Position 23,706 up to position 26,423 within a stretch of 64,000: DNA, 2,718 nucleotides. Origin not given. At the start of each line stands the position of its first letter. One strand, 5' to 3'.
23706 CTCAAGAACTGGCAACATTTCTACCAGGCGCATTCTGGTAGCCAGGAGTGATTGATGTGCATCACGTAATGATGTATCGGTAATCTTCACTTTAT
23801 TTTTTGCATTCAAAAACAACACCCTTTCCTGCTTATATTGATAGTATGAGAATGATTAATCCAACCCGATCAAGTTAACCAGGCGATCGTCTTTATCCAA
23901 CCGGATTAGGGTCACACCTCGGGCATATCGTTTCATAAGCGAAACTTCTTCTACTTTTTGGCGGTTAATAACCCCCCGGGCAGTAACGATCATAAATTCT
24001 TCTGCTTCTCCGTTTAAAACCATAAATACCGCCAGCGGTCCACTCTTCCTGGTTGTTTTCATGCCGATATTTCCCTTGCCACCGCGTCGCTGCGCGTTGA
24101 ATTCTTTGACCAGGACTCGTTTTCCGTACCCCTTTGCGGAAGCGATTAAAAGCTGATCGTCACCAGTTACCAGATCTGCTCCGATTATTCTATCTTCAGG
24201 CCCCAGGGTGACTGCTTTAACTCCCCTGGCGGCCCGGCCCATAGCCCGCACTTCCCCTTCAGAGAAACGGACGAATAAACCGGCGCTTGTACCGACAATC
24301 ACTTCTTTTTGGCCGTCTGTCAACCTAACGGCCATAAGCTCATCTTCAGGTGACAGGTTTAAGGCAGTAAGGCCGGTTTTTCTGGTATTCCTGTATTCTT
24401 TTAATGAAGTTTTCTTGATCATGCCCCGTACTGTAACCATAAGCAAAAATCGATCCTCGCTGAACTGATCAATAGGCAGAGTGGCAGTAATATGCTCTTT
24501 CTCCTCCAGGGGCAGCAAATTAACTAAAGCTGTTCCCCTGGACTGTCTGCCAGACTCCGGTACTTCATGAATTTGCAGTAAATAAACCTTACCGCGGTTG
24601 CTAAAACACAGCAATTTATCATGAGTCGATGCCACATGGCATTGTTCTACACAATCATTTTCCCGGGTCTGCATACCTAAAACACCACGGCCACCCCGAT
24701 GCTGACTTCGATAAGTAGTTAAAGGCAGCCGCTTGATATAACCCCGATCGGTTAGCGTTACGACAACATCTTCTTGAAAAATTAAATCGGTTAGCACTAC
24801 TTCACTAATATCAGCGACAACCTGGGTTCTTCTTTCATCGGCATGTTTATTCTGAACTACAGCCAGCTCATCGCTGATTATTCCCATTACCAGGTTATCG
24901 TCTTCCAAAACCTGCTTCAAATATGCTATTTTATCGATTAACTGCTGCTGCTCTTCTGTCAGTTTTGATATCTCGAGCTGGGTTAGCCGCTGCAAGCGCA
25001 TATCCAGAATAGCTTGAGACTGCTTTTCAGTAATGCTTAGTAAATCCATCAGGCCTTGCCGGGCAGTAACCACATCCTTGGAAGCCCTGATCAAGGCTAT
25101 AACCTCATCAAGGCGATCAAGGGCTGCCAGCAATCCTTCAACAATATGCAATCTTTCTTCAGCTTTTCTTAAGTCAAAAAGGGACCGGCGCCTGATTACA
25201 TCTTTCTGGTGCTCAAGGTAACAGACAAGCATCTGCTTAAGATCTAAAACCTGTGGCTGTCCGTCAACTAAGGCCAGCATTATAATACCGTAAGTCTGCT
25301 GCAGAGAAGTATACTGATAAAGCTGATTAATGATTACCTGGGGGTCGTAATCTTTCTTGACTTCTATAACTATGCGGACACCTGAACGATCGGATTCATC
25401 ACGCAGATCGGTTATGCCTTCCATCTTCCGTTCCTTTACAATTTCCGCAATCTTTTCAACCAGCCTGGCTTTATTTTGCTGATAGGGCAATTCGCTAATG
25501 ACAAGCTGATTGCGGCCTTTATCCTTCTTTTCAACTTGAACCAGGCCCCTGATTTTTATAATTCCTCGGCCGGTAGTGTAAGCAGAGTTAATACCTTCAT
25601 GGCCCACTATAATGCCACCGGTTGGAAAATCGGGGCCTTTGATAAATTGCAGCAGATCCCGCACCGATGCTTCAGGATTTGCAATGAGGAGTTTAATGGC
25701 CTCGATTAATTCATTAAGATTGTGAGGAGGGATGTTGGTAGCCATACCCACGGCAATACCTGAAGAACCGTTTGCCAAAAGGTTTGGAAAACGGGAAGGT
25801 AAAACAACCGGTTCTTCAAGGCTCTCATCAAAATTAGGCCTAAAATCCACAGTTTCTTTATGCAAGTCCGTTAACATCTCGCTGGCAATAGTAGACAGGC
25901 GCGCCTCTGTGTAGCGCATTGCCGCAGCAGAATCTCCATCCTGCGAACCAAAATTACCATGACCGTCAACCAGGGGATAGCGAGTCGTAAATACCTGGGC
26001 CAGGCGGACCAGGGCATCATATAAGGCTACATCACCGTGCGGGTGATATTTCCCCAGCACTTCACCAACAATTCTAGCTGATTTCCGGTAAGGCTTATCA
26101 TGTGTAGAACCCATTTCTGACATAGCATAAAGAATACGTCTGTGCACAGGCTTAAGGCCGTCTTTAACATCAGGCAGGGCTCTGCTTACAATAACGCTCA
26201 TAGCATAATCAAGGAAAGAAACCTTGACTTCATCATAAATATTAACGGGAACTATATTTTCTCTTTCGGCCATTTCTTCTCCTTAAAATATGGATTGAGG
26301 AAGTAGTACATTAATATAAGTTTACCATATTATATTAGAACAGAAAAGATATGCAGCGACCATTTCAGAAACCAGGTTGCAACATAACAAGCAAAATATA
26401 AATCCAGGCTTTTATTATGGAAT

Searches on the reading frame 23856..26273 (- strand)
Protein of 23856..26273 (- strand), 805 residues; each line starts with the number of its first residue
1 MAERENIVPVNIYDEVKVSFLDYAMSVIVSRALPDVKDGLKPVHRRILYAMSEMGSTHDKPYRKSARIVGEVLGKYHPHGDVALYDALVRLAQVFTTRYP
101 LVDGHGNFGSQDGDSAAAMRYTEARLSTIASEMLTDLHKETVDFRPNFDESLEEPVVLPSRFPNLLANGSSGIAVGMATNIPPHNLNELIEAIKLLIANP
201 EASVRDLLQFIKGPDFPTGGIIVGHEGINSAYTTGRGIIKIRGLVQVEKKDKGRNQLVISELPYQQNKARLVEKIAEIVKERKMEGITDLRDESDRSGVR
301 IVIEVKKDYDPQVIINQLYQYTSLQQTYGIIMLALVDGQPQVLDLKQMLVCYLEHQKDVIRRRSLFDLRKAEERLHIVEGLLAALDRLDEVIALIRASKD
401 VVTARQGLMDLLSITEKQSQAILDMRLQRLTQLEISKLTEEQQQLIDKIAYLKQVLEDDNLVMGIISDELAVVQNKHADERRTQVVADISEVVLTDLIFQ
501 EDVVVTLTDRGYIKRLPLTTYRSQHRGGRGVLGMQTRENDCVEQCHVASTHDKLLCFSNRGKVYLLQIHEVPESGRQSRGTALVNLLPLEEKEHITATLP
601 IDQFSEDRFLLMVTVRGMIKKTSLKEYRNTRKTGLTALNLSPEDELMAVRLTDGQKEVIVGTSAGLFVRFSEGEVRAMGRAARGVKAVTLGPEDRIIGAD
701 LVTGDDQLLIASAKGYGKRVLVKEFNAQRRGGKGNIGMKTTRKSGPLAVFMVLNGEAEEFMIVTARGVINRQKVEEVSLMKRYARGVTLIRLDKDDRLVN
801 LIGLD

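Call 3: search_protein_families(library=pfam, proteins=[window:23856-26273:-])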
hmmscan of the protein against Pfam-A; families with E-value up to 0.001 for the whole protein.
window:23856-26273:- (805 aa): 2 families
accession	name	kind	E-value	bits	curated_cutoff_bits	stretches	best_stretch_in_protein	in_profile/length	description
PF00521.26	DNA_topoisoIV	-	3.8e-166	553.7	31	1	31-470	1-431/432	DNA gyrase/topoisomerase IV, subunit A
PF03989.18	DNA_gyraseA_C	-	5.4e-68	224.7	27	6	657-702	2-47/48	DNA gyrase C-terminal domain, beta-propeller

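Call 4: search_protein_families(library=ncbifam, proteins=[window:23856-26273:-])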
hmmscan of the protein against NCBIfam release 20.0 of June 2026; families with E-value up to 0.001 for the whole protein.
window:23856-26273:- (805 aa): 10 families
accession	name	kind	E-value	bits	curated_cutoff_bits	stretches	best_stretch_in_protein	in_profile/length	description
NF004043.1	PRK05560.1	equivalog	0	1162.9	902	1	7-801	2-795/798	DNA gyrase subunit A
TIGR01063.1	gyrA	equivalog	0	1134.5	877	1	7-801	1-795/800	DNA topoisomerase (ATP-hydrolyzing) subunit A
NF038098.1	GyrA_w_intein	exception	1.7e-266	887.4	1850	2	122-800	538-1222/1232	intein-containing DNA gyrase subunit A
NF004044.1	PRK05561.1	subfamily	7.8e-253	841.4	654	2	14-696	4-679/738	DNA topoisomerase (ATP-hydrolyzing)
NF010586.0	PRK13979.1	equivalog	1.9e-230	767.4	1475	2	4-657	10-670/957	DNA topoisomerase IV subunit A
TIGR01061.1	parC_Gpos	equivalog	1.2e-221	738.1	813.25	2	14-731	8-723/737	DNA topoisomerase IV subunit A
TIGR01062.1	parC_Gneg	equivalog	2.2e-172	574.9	628.9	1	15-689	9-669/735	DNA topoisomerase IV subunit A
NF009397.0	PRK12758.1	equivalog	3.2e-72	243.7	780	1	17-570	28-538/870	DNA gyrase/topoisomerase IV subunit A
NF007209.0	PRK09631.1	equivalog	8e-72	242.8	644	1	16-513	8-482/635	DNA topoisomerase IV subunit A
NF007208.0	PRK09630.1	equivalog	8.2e-45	153.6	598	1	12-341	4-305/479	DNA topoisomerase IV subunit A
